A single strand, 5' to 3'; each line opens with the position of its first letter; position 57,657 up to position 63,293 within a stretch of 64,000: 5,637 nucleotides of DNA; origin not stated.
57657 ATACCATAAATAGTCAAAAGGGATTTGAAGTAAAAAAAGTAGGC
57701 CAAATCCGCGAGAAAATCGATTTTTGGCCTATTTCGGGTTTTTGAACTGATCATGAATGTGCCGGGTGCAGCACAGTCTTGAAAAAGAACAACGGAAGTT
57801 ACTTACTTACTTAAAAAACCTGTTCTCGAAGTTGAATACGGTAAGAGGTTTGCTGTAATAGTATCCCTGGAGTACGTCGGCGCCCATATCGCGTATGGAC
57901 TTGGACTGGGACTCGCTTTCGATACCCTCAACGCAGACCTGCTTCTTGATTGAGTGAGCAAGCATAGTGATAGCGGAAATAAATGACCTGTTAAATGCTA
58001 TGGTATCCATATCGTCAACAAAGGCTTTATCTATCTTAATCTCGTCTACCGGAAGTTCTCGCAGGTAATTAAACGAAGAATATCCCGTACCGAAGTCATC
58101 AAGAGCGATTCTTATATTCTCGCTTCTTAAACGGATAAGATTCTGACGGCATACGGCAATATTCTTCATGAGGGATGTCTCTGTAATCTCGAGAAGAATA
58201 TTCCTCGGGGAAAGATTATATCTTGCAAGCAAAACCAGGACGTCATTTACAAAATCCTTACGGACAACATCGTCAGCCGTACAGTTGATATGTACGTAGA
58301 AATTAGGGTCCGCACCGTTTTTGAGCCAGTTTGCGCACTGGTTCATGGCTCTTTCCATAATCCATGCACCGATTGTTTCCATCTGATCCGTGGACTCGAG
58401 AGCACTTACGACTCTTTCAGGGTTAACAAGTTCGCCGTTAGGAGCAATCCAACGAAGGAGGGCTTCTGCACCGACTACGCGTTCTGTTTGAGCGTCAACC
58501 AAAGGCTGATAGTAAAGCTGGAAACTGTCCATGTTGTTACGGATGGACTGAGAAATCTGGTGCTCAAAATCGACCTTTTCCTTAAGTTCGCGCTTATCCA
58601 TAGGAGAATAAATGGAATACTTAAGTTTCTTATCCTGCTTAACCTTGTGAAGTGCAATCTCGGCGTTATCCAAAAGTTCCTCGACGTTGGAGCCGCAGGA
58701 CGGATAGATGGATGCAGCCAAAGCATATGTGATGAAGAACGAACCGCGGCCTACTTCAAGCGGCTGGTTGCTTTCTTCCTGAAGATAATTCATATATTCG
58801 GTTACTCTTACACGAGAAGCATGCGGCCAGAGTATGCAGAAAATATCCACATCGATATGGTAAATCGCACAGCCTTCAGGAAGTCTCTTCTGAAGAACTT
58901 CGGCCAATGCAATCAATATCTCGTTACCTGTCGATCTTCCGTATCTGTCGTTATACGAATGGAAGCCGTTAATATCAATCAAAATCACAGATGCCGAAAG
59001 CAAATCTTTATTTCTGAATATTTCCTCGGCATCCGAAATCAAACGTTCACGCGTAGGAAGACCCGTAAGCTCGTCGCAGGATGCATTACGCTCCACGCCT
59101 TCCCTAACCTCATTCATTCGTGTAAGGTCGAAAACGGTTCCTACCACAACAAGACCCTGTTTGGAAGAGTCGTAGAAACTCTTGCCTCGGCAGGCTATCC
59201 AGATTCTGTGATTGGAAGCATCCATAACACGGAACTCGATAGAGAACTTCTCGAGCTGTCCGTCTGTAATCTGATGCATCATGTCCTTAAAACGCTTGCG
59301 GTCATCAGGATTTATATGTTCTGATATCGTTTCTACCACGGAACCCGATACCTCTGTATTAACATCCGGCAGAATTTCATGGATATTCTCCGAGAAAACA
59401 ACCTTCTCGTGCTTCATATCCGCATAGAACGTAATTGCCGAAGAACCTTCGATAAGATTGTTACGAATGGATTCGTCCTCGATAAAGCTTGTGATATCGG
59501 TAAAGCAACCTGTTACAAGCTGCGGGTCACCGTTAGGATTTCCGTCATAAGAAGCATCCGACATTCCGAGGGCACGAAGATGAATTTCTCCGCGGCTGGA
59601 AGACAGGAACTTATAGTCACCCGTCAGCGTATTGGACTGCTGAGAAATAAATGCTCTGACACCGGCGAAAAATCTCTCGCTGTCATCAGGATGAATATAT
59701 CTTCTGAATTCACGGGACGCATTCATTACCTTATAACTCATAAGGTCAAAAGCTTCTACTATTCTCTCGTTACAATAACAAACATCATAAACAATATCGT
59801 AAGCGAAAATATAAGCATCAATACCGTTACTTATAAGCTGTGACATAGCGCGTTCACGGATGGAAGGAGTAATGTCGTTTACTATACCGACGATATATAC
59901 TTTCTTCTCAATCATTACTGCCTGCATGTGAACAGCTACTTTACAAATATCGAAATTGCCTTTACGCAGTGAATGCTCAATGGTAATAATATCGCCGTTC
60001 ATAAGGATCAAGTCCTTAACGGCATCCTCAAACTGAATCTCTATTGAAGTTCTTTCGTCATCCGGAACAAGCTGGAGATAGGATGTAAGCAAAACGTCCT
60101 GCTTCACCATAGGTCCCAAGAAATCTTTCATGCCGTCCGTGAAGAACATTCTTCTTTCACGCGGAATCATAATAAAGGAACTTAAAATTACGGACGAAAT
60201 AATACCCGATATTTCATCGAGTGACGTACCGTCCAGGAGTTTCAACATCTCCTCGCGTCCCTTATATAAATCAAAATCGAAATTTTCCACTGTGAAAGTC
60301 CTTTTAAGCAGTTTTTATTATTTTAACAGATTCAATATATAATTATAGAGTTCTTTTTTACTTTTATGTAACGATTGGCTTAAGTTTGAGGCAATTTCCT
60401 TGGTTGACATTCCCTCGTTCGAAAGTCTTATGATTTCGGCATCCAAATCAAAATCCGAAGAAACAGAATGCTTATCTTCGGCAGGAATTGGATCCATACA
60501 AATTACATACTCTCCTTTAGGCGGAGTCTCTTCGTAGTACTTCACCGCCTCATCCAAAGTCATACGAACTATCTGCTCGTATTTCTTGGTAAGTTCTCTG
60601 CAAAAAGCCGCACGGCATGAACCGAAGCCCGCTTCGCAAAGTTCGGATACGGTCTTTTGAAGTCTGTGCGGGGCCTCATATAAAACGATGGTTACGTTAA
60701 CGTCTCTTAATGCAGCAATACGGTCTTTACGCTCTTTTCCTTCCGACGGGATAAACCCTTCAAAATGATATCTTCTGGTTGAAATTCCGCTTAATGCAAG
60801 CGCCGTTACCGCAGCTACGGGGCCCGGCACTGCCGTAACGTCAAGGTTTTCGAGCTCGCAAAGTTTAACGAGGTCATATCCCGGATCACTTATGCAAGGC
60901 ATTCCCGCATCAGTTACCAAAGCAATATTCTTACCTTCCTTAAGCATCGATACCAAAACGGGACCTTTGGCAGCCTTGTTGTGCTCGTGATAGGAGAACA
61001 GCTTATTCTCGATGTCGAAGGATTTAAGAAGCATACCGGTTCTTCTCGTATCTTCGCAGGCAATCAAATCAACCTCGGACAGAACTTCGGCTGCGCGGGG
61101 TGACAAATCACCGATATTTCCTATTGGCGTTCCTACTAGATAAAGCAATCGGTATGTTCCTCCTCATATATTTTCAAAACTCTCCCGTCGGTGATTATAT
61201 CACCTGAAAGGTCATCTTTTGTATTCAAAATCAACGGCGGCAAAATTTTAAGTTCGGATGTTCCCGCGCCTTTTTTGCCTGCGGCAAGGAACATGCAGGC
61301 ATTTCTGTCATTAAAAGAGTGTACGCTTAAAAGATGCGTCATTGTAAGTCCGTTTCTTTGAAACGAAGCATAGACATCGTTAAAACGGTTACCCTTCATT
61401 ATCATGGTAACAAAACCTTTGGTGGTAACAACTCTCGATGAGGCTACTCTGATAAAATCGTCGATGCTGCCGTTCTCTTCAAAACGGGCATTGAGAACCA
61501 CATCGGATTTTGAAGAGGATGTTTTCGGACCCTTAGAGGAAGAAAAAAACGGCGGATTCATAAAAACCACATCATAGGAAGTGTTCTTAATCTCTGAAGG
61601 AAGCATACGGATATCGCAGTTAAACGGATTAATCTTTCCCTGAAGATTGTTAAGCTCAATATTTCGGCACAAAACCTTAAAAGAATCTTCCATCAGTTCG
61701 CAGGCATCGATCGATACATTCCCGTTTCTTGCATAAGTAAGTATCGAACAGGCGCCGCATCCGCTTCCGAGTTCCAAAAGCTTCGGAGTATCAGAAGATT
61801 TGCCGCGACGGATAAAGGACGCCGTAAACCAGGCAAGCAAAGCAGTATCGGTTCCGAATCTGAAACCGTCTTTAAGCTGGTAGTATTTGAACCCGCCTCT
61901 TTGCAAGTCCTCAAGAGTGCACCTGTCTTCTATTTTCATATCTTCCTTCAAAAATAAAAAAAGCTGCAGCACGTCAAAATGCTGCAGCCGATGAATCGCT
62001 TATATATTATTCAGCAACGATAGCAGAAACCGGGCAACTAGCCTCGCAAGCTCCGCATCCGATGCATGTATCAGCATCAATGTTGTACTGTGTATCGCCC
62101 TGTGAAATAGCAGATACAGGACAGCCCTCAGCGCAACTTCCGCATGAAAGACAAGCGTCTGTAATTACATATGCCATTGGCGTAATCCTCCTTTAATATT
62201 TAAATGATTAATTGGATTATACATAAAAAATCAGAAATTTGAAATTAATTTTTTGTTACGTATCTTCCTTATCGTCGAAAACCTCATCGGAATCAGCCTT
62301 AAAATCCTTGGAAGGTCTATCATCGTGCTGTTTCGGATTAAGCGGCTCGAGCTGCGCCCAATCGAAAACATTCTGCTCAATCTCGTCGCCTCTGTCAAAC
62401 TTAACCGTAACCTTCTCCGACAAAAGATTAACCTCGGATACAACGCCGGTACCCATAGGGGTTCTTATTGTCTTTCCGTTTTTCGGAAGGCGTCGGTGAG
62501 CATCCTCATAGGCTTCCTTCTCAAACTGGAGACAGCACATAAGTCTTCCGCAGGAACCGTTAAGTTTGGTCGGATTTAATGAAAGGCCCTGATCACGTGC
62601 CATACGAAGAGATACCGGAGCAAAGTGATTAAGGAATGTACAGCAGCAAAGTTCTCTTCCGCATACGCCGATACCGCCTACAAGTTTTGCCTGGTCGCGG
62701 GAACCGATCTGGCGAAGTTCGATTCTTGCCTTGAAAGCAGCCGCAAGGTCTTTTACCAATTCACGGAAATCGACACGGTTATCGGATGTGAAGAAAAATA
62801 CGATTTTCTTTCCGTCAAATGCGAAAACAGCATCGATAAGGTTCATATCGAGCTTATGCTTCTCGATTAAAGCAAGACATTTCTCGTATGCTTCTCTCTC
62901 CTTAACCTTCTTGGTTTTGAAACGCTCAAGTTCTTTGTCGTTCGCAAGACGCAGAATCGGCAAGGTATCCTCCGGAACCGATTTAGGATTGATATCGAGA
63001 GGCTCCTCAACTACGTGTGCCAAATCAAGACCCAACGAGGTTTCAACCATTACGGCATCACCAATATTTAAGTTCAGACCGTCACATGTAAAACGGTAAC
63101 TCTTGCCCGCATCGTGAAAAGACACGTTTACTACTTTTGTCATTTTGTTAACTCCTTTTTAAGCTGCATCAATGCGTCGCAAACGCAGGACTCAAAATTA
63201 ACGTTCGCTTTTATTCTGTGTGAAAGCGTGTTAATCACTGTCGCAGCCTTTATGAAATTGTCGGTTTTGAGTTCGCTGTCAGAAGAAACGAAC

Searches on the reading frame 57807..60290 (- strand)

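Call 62: search_protein_families(library=pfam, proteins=[window:57807-60290:-], max_evalue=0.00001)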
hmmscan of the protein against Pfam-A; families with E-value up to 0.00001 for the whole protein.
window:57807-60290:- (827 aa): 4 families
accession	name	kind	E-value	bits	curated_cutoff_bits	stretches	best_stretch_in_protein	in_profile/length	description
PF00563.25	EAL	-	4.9e-67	226.2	31.3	1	579-815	4-236/236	EAL domain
PF00990.26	GGDEF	-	1.6e-21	77.1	23.8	1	403-555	1-159/161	Diguanylate cyclase, GGDEF domain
PF08447.18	PAS_3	-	3.9e-16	59.5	25.6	1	300-386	5-89/89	PAS fold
PF00989.32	PAS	-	4.5e-06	27.1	22.6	0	321-385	45-109/113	PAS fold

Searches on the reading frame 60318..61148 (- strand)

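Call 62: search_protein_families(library=pfam, proteins=[window:60318-61148:-], max_evalue=0.00001)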
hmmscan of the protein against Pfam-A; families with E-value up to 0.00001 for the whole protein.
window:60318-61148:- (276 aa): 1 family
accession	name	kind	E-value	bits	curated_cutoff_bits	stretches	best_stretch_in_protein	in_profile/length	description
PF00590.25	TP_methylase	-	9.3e-34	117.7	27.8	1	1-201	1-211/212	Tetrapyrrole (Corrin/Porphyrin) Methylases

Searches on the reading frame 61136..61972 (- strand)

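Call 62: search_protein_families(library=pfam, proteins=[window:61136-61972:-], max_evalue=0.00001)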
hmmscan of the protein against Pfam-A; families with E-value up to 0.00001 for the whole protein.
window:61136-61972:- (278 aa): 2 families
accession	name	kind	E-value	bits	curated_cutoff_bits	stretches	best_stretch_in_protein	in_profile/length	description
PF05175.20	MTS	-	6.3e-08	32.9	23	1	62-146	32-112/170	Methyltransferase small domain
PF02475.24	TRM5-TYW2_MTfase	-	7.6e-06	26.4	28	0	63-141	38-113/164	TRM5/TYW2 methyltransferase domain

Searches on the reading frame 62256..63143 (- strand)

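Call 40: search_protein_families(library=pfam, proteins=[window:62256-63143:-], max_evalue=0.001)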
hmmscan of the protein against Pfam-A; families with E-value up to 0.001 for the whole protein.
window:62256-63143:- (295 aa): 1 family
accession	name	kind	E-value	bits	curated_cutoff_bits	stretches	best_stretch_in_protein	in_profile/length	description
PF04468.17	PSP1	-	1.1e-32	112.6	27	1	62-146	2-86/86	PSP1 C-terminal conserved region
